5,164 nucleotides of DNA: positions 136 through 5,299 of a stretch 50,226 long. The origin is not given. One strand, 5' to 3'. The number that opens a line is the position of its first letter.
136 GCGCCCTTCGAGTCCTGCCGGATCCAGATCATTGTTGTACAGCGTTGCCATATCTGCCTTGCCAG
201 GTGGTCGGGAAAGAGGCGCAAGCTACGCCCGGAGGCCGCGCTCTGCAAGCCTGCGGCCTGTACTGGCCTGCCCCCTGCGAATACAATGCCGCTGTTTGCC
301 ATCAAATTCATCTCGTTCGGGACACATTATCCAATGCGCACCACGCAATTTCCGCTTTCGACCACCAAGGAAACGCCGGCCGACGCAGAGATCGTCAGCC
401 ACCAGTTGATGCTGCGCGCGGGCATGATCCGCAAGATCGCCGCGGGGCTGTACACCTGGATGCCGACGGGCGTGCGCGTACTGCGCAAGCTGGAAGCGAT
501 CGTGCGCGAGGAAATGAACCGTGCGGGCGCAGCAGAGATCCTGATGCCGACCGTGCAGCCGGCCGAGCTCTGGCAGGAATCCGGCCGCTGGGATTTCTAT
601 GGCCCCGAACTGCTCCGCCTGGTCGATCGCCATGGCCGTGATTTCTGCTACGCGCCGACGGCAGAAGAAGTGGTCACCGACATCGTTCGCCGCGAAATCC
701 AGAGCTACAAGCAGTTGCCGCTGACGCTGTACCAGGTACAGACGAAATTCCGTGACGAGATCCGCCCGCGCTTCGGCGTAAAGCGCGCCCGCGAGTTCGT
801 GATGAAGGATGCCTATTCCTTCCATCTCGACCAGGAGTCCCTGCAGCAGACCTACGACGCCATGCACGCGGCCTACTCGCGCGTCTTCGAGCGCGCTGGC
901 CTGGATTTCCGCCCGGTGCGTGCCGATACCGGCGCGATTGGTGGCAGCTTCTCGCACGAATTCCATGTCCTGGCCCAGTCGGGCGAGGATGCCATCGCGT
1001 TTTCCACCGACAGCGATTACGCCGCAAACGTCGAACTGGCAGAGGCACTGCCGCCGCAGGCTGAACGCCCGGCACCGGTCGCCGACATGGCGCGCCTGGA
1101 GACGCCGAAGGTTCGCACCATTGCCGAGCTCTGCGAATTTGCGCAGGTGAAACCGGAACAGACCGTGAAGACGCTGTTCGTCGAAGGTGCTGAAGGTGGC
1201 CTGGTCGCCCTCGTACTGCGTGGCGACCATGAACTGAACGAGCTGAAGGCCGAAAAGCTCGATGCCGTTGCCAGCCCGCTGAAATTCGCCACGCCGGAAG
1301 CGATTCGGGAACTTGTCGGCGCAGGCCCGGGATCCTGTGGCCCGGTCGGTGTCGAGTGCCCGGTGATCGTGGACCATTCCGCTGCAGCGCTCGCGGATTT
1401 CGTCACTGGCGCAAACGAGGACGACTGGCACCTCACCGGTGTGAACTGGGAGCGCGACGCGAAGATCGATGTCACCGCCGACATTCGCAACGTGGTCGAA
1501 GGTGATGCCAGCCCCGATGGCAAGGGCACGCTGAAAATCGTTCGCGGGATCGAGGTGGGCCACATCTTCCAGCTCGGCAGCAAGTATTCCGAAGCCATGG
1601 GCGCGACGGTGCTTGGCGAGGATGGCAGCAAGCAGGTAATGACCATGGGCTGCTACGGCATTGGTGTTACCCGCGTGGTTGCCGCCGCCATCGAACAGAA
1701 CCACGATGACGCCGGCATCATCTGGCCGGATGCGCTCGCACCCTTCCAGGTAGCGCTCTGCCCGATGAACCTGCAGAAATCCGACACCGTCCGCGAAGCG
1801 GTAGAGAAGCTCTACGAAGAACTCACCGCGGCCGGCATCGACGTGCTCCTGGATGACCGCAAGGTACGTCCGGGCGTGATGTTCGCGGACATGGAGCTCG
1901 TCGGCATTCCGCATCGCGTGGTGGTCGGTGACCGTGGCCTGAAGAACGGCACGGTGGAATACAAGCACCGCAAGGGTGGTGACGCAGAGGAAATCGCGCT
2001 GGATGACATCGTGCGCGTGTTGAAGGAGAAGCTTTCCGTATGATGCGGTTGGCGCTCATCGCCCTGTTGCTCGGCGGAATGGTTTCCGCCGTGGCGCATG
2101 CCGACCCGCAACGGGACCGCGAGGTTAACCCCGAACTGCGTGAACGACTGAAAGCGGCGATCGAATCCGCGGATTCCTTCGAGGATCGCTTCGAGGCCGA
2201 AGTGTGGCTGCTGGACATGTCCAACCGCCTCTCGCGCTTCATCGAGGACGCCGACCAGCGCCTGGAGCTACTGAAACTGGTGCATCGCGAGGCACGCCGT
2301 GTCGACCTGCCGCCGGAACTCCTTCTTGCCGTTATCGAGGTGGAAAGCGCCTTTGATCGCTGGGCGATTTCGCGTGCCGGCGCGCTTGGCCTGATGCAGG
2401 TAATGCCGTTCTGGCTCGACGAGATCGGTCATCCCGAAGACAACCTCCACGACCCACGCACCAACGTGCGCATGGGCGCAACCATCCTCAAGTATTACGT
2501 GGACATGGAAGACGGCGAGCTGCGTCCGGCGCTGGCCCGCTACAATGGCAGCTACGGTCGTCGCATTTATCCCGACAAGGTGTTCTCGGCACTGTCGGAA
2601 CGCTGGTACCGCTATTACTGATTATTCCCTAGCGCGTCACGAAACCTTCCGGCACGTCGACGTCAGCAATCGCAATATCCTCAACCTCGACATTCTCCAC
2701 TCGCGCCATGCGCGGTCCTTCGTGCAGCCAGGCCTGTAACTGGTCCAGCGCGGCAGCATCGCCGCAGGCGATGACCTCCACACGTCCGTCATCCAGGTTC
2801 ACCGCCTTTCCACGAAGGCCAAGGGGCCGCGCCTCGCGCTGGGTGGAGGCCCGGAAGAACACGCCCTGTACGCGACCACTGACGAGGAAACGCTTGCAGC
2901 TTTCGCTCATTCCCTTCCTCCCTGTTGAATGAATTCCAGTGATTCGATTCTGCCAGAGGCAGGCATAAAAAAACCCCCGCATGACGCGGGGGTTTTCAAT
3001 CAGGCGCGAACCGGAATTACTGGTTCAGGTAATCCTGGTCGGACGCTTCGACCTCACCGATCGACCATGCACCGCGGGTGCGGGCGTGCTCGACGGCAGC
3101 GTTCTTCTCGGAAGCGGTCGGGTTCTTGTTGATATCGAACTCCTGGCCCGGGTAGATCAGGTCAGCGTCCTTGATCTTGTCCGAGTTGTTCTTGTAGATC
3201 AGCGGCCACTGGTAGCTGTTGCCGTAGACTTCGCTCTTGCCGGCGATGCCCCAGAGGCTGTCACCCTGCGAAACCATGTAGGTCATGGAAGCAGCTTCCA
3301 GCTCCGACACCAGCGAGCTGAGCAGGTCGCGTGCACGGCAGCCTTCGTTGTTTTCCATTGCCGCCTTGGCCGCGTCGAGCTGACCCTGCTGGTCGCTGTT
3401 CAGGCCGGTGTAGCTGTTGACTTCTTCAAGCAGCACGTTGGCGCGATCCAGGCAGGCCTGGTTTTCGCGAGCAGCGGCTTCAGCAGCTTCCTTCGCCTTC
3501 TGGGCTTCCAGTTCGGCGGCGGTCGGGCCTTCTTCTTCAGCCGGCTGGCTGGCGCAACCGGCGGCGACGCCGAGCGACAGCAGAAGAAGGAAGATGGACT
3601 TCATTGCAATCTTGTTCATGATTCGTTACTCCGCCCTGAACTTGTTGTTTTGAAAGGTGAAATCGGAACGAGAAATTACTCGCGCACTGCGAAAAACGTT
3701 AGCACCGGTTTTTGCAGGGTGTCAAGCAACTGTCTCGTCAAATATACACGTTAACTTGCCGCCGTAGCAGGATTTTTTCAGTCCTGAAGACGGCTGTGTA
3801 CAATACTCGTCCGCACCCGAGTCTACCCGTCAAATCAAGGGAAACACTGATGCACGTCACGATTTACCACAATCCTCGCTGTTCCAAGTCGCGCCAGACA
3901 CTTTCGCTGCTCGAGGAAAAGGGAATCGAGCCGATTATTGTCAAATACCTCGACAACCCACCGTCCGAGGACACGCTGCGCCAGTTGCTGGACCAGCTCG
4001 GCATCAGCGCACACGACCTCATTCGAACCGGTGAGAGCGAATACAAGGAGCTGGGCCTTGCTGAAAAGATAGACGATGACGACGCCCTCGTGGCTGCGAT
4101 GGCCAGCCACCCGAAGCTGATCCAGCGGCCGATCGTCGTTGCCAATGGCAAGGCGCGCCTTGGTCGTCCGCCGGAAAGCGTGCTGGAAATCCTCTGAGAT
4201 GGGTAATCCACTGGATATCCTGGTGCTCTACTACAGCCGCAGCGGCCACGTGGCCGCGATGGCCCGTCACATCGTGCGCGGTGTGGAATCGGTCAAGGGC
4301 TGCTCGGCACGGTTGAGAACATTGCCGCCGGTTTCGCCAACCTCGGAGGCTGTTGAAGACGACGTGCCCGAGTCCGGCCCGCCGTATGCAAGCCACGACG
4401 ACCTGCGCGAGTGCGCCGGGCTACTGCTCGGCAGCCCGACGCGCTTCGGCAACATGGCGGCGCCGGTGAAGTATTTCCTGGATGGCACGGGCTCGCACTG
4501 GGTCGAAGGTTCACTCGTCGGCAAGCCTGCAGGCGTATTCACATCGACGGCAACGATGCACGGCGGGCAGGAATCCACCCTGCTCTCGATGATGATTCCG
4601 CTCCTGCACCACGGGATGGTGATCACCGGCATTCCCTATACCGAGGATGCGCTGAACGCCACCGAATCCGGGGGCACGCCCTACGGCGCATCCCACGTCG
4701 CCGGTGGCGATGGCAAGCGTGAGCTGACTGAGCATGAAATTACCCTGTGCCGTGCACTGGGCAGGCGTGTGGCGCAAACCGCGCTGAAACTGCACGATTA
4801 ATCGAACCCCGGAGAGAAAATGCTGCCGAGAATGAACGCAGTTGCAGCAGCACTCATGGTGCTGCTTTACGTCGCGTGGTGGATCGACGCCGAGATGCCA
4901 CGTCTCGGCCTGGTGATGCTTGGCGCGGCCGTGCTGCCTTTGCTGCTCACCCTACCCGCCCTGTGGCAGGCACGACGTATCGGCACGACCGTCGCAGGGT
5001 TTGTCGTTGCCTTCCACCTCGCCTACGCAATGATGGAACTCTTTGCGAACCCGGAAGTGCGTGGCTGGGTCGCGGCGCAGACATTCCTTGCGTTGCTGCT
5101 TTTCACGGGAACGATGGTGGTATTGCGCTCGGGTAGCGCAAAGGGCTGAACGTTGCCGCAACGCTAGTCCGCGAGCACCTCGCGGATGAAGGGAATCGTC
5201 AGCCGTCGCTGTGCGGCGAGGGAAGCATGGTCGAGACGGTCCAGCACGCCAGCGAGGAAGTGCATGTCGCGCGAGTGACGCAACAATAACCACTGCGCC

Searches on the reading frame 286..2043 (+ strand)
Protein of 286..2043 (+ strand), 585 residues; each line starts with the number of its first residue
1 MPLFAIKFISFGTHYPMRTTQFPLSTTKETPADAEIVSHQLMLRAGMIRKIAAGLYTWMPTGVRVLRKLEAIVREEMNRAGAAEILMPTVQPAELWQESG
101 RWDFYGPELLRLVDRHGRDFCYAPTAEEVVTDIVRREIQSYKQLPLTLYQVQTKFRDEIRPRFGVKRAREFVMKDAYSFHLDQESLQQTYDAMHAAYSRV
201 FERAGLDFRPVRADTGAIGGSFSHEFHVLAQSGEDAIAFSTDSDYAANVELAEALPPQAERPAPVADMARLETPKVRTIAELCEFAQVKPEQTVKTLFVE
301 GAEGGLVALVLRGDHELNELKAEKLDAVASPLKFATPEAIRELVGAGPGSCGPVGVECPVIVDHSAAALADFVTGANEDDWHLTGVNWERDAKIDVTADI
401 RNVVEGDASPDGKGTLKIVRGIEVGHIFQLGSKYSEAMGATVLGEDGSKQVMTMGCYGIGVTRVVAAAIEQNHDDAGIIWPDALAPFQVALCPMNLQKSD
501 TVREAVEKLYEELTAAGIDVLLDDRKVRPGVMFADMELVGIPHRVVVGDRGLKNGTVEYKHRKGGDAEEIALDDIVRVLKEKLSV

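Call 75: search_protein_families(library=pfam, proteins=[window:286-2043:+], max_evalue=0.0001)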
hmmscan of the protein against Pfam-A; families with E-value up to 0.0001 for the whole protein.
window:286-2043:+ (585 aa): 3 families
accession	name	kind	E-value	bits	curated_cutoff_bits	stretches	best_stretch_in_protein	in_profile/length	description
PF00587.30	tRNA-synt_2b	-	2.4e-31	109.6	29.3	1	114-472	5-179/179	tRNA synthetase class II core domain (G, H, P, S and T)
PF04073.20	tRNA_edit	-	2.3e-27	96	25.5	1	273-389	1-119/123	Aminoacyl-tRNA editing domain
PF03129.25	HGTP_anticodon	-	1.7e-21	76.6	21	1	488-582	1-94/94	Anticodon binding domain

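Call 88: find_encoding_contigs(protein=window:334-2043:+, flank=10000, max_places=2)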
Protein window:334-2043:+ (569 aa): no gene with exactly this product is on record in the collection.

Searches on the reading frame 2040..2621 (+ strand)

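Call 75: search_protein_families(library=pfam, proteins=[window:2040-2621:+], max_evalue=0.0001)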
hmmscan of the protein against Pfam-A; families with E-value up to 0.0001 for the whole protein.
window:2040-2621:+ (193 aa): 1 family
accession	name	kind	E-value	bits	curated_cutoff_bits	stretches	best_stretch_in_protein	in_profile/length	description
PF01464.25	SLT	-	5.3e-20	71.6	21.3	1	82-173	4-99/117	Transglycosylase SLT domain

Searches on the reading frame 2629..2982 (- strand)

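Call 75: search_protein_families(library=pfam, proteins=[window:2629-2982:-], max_evalue=0.0001)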
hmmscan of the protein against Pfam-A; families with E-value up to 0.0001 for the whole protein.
window:2629-2982:- (117 aa): 1 family
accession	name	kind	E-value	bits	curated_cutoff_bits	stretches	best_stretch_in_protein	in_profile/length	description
PF00708.24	Acylphosphatase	-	2.5e-22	79.4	22.5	1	31-104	2-75/85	Acylphosphatase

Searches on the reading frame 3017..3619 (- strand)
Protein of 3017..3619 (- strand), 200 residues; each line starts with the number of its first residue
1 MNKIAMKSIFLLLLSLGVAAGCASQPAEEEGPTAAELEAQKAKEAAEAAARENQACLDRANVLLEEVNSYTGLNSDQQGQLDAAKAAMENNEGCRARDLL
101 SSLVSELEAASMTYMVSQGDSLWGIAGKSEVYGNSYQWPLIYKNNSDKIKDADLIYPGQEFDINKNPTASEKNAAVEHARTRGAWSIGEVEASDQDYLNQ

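Call 75: search_protein_families(library=pfam, proteins=[window:3017-3619:-], max_evalue=0.0001)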
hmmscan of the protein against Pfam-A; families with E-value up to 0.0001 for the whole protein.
window:3017-3619:- (200 aa): 1 family
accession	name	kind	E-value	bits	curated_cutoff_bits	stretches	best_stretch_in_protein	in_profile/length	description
PF01476.26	LysM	-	8.9e-05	22.8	20.9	0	114-161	1-40/43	LysM domain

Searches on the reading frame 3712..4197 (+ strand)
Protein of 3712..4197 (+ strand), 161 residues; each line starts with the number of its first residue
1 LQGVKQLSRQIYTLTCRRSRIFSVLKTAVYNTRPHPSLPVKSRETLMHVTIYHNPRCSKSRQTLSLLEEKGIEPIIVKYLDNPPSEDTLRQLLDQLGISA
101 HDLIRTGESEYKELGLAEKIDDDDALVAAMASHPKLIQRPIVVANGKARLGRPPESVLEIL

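Call 75: search_protein_families(library=pfam, proteins=[window:3712-4197:+], max_evalue=0.0001)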
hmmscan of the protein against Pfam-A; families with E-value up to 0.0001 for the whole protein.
window:3712-4197:+ (161 aa): 1 family
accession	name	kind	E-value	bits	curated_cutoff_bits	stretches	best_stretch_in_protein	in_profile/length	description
PF03960.21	ArsC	-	1.2e-21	77.2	24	1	52-160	1-79/79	ArsC family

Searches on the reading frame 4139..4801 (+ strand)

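Call 75: search_protein_families(library=pfam, proteins=[window:4139-4801:+], max_evalue=0.0001)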
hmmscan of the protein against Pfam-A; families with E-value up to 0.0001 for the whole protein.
window:4139-4801:+ (220 aa): 1 family
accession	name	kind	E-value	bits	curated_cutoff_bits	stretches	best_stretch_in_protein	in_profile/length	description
PF03358.20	FMN_red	-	8.1e-09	35.7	24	1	38-162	16-139/152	NADPH-dependent FMN reductase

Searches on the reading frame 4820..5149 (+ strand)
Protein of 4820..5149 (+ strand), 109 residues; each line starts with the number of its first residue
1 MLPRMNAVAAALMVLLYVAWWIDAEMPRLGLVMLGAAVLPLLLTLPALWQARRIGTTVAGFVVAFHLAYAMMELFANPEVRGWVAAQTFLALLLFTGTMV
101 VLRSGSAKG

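Call 75: search_protein_families(library=pfam, proteins=[window:4820-5149:+], max_evalue=0.0001)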
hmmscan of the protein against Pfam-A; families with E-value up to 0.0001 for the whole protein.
window:4820-5149:+ (109 aa): 1 family
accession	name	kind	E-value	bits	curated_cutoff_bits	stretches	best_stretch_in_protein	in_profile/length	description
PF09842.14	DUF2069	-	1.6e-09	38.3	23.3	1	10-103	6-101/104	Predicted membrane protein (DUF2069)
